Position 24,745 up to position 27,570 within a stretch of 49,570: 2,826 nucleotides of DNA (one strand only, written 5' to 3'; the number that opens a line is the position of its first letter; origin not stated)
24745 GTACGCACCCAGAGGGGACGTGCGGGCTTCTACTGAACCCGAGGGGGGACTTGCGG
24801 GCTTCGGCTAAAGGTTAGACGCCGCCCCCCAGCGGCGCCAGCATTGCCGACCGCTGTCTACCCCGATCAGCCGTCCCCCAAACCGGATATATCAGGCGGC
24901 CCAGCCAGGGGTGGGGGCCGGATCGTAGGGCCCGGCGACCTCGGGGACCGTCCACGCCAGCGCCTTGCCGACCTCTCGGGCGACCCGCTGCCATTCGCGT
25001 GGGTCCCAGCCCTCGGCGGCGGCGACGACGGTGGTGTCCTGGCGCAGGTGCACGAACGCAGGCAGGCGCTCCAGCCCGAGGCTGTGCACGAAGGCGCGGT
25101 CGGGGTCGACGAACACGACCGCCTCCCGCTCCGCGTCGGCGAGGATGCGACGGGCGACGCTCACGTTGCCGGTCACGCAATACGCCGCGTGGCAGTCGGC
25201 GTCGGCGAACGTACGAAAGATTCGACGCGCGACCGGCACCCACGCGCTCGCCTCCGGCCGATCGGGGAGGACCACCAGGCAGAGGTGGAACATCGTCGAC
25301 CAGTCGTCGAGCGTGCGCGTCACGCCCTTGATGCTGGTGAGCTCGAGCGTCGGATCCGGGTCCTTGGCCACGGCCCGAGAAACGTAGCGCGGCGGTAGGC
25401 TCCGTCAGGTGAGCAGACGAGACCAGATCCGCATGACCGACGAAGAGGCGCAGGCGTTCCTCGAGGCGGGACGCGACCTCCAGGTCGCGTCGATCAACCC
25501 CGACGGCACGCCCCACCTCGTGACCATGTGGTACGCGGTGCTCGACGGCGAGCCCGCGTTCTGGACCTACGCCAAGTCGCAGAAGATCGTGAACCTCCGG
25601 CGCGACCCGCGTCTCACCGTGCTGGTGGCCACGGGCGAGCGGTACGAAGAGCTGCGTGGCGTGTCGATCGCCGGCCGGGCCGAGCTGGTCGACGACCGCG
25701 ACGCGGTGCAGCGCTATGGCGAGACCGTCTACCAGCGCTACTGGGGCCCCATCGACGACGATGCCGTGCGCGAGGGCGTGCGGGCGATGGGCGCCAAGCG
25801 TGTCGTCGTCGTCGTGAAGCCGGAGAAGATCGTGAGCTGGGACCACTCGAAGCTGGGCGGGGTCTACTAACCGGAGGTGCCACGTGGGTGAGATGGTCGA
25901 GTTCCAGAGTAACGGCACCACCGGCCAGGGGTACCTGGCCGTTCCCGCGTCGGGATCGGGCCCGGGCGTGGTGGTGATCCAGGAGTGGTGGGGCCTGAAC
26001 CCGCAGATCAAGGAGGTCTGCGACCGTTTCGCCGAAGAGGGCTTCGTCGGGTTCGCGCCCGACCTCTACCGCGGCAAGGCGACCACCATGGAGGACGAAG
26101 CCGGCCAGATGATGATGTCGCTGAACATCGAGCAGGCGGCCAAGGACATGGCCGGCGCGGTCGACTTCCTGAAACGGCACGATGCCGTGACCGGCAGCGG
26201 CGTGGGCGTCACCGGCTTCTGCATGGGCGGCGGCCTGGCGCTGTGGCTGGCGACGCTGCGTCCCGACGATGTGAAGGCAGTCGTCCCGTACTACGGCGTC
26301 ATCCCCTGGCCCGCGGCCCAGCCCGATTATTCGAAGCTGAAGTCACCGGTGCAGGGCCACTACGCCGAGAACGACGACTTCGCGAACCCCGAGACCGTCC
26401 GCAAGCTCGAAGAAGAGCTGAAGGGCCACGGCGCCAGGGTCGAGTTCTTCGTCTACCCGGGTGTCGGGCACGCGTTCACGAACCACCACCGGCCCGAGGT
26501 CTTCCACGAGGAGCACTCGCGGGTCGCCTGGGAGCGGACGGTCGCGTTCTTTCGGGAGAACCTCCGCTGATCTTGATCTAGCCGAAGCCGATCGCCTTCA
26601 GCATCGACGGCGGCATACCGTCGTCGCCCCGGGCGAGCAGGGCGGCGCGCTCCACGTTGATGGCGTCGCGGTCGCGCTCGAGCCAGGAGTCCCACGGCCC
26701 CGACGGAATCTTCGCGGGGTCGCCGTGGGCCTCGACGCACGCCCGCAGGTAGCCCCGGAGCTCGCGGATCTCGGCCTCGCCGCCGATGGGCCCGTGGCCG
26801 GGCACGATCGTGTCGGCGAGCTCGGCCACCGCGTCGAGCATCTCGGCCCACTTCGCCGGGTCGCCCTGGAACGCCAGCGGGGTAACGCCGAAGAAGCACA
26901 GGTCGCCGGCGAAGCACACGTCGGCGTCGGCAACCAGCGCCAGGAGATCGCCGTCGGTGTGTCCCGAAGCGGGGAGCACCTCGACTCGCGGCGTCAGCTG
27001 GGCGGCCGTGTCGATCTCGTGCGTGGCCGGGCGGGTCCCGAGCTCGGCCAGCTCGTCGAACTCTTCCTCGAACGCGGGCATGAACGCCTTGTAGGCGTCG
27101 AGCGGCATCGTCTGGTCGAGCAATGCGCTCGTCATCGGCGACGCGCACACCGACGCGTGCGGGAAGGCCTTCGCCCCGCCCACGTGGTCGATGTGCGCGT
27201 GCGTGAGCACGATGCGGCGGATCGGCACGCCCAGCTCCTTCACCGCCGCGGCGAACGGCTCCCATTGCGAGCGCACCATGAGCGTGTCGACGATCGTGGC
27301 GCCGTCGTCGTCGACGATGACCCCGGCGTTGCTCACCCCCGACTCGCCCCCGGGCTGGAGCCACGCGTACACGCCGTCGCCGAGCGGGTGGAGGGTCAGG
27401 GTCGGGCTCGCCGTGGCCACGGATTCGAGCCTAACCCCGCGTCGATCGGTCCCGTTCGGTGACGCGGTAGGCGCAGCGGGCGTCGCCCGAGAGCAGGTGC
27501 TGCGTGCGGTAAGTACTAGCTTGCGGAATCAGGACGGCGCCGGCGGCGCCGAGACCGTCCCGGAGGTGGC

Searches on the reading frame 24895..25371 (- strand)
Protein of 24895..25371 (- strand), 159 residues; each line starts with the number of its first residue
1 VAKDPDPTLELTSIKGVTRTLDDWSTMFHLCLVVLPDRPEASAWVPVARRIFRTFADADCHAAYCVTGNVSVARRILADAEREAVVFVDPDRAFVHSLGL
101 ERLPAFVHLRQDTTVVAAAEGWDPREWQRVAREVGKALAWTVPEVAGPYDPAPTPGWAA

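Call 9: search_protein_families(library=pfam, proteins=[window:24895-25371:-])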
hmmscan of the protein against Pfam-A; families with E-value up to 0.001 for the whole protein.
window:24895-25371:- (159 aa): 0 families

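Call 57: search_protein_families(library=pfam, proteins=[window:24895-25371:-], max_evalue=10)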
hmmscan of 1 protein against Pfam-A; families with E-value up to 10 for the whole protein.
window:24895-25371:- (159 aa): 1 family
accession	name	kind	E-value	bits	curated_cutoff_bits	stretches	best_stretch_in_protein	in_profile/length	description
PF08534.16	Redoxin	-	0.0065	16.7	26.6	1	55-125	58-138/148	Redoxin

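Call 58: search_protein_families(library=ncbifam, proteins=[window:24895-25371:-], max_evalue=1)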
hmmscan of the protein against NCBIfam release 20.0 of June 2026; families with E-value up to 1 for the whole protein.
window:24895-25371:- (159 aa): 2 families
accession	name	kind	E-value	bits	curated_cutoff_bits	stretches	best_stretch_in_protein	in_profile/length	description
NF033377.1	OMA_tautomer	equivalog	0.079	11.9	440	1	52-79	259-286/349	4-oxalomesaconate tautomerase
NF040769.1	SelL_rel_redox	subfamily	0.13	11.9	120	1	49-120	48-119/173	SelL-related redox protein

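Call 59: search_solved_structures(query=window:24895-25371:-, max_evalue=10)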
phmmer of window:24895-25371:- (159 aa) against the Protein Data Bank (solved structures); distinct sequences matched with E-value up to 10: 2.
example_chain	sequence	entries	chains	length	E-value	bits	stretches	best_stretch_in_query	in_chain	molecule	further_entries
7bwc_A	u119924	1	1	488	0.24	14.5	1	40-81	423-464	Beta-fructofuranosidase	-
7bwb_A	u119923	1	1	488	0.24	14.5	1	40-81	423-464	Beta-fructofuranosidase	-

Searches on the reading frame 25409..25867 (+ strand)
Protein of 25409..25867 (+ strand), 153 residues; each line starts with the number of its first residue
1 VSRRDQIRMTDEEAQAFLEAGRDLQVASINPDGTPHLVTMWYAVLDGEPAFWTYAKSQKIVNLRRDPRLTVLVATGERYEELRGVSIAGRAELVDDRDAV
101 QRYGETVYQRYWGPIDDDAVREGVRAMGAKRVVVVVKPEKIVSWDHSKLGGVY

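Call 9: search_protein_families(library=pfam, proteins=[window:25409-25867:+])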
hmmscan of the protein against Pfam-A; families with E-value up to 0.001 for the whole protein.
window:25409-25867:+ (153 aa): 2 families
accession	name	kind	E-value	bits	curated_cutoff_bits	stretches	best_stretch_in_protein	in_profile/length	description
PF01243.27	PNPOx_N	-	3.4e-18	66.6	28.1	1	11-144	2-119/120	Pyridoxamine 5'-phosphate oxidase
PF12900.13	Pyridox_ox_2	-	4.9e-07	30.2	27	1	11-139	2-134/140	Pyridoxamine 5'-phosphate oxidase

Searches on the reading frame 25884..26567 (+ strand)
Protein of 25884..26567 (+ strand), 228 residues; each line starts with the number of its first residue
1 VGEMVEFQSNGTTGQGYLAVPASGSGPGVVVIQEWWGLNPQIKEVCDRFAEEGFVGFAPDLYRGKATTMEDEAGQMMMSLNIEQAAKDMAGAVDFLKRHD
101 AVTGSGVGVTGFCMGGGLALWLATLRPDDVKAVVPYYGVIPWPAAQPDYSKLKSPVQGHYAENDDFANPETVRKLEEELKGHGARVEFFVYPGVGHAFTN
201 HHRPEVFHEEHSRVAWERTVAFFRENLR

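Call 9: search_protein_families(library=pfam, proteins=[window:25884-26567:+])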
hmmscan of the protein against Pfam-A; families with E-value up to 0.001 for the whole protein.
window:25884-26567:+ (228 aa): 9 families
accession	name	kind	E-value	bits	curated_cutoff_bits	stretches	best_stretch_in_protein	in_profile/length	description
PF01738.24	DLH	-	4.4e-55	187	21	1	16-225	3-215/217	Dienelactone hydrolase family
PF08840.17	BAAT_C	-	4.3e-09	37.2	20.9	1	92-136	9-52/210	BAAT / Acyl-CoA thioester hydrolase C terminal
PF12146.15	Hydrolase_4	-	5e-08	33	27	1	43-134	21-105/239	Serine aminopeptidase, S33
PF00326.27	Peptidase_S9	-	1.3e-07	31.8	22.6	1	49-144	10-103/213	Prolyl oligopeptidase family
PF12740.14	PETase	-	1.2e-06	28.6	28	1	13-170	41-185/263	PET hydrolase-like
PF02129.25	Peptidase_S15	-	0.00013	22.2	23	1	74-142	67-132/262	X-Pro dipeptidyl-peptidase (S15 family)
PF07859.19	Abhydrolase_3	-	0.00029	21.1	25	0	83-147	46-112/210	alpha/beta hydrolase fold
PF00561.26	Abhydrolase_1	-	0.00031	20.9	25.8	0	88-134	54-98/245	alpha/beta hydrolase fold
PF02230.22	Abhydrolase_2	-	0.00084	19.7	23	0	102-200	102-203/217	Phospholipase/Carboxylesterase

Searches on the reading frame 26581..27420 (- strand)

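Call 92: search_protein_families(library=pfam, proteins=[window:26581-27420:-])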
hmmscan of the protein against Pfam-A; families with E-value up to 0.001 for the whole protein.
window:26581-27420:- (280 aa): 2 families
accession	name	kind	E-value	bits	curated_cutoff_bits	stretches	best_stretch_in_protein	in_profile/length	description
PF00753.33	Lactamase_B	-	1.1e-22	81.4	22.7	1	28-209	4-196/196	Metallo-beta-lactamase superfamily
PF12706.13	Lactamase_B_2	-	6e-07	29.7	27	1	55-177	21-146/200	Beta-lactamase superfamily domain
